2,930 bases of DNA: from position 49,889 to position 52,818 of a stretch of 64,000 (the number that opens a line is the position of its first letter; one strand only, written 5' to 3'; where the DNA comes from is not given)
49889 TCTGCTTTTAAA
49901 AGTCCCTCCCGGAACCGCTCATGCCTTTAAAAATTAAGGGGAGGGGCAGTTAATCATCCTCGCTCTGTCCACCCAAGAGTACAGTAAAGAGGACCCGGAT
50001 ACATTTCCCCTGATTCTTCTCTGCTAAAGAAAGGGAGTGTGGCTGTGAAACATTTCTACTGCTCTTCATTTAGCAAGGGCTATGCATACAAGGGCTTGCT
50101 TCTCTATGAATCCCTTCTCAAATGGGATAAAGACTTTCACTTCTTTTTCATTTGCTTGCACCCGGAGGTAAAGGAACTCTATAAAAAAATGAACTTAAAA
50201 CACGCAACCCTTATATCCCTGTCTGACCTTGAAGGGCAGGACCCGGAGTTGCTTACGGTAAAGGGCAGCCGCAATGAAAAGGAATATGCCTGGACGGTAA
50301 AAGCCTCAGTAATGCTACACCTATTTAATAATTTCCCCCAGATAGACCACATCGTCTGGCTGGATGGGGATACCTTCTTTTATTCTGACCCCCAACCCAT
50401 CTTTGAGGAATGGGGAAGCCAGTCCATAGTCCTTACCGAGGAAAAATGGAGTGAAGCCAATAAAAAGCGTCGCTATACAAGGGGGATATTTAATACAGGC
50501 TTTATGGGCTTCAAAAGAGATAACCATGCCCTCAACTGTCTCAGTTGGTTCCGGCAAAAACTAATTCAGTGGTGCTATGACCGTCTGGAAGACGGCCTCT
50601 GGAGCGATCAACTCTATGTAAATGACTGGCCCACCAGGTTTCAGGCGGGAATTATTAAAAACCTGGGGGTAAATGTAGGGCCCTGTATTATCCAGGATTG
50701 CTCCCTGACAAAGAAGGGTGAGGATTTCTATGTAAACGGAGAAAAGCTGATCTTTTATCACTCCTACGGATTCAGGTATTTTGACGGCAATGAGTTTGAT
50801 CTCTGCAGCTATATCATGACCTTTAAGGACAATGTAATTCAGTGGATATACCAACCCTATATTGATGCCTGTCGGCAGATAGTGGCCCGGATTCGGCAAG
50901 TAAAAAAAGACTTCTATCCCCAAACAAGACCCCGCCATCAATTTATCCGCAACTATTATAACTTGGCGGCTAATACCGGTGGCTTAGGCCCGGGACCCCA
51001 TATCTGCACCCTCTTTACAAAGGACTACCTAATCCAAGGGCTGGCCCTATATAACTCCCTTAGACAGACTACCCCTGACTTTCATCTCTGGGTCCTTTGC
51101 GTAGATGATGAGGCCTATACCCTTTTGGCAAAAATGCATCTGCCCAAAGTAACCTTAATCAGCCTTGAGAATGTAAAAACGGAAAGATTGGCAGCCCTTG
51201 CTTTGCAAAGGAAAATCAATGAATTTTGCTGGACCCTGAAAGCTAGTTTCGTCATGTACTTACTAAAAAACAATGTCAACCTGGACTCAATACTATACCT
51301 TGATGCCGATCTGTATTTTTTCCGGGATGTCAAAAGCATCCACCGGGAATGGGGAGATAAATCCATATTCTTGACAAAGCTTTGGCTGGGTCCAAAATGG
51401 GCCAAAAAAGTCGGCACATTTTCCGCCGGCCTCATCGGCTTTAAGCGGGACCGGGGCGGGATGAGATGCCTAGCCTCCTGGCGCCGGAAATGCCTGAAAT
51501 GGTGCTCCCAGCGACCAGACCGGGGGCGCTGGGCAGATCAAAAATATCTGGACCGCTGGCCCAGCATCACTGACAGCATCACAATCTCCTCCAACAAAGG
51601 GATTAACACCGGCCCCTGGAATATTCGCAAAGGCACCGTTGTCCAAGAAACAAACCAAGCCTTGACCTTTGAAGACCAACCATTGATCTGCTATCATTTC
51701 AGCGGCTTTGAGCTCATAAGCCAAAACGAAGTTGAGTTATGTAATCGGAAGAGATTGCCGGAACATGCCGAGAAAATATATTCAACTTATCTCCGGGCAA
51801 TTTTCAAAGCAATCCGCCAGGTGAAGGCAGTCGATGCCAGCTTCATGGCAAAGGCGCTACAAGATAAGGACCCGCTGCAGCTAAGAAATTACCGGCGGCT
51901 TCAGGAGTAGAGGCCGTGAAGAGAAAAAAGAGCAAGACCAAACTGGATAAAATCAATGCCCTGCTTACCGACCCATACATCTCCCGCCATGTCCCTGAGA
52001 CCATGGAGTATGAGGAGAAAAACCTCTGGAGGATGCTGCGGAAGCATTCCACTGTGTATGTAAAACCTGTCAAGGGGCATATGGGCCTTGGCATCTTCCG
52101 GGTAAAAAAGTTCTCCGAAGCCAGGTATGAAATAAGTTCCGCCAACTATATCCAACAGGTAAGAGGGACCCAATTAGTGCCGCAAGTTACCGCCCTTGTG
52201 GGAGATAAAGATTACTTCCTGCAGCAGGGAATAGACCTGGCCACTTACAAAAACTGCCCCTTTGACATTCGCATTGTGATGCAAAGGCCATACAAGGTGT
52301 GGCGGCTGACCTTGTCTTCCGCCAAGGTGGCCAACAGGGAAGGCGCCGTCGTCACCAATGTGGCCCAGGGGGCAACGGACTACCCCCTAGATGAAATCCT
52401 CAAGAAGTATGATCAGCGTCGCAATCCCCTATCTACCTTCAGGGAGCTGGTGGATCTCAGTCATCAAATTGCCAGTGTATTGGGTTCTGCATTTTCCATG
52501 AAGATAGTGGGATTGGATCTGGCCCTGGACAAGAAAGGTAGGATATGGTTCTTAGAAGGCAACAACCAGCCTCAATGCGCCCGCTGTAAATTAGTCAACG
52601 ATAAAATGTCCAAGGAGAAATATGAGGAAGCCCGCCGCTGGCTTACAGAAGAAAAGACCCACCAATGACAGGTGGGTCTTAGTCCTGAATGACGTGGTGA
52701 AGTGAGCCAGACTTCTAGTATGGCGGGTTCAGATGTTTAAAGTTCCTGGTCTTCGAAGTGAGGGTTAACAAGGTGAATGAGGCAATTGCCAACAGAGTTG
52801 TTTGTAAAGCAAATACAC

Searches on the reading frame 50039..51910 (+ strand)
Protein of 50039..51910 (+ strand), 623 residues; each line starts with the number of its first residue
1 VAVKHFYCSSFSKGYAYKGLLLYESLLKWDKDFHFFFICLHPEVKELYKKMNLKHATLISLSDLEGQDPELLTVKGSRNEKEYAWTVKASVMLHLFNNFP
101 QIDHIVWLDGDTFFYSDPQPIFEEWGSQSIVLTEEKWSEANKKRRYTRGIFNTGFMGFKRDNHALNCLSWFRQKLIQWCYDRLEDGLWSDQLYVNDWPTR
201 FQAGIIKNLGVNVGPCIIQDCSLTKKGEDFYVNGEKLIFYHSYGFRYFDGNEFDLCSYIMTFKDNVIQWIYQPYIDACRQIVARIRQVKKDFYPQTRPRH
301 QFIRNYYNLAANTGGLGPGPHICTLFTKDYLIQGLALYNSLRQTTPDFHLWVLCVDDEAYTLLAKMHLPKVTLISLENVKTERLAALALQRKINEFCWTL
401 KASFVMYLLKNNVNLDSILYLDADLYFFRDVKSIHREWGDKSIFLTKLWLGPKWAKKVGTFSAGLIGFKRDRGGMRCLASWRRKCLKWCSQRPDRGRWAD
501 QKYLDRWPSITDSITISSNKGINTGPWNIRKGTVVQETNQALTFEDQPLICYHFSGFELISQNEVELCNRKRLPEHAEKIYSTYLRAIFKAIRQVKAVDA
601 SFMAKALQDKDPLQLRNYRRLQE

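Call 70: search_protein_families(library=pfam, max_evalue=0.00001, proteins=[window:50039-51910:+])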
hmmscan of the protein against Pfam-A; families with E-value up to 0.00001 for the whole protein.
window:50039-51910:+ (623 aa): 1 family
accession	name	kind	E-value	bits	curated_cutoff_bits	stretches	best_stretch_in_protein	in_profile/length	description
PF01501.26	Glyco_transf_8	-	2.1e-10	41.1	24.3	0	11-158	6-165/253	Glycosyl transferase family 8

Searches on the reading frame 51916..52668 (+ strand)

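Call 70: search_protein_families(library=pfam, max_evalue=0.00001, proteins=[window:51916-52668:+])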
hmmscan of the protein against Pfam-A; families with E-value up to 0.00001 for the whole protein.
window:51916-52668:+ (250 aa): 2 families
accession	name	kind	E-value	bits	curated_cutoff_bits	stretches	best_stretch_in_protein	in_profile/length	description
PF14398.11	ATPgrasp_YheCD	-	1.9e-48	165.4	26.8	1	8-234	11-242/255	YheC/D like ATP-grasp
PF14397.11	ATPgrasp_ST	-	1.6e-09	37.8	31.4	1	35-231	50-268/278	Sugar-transfer associated ATP-grasp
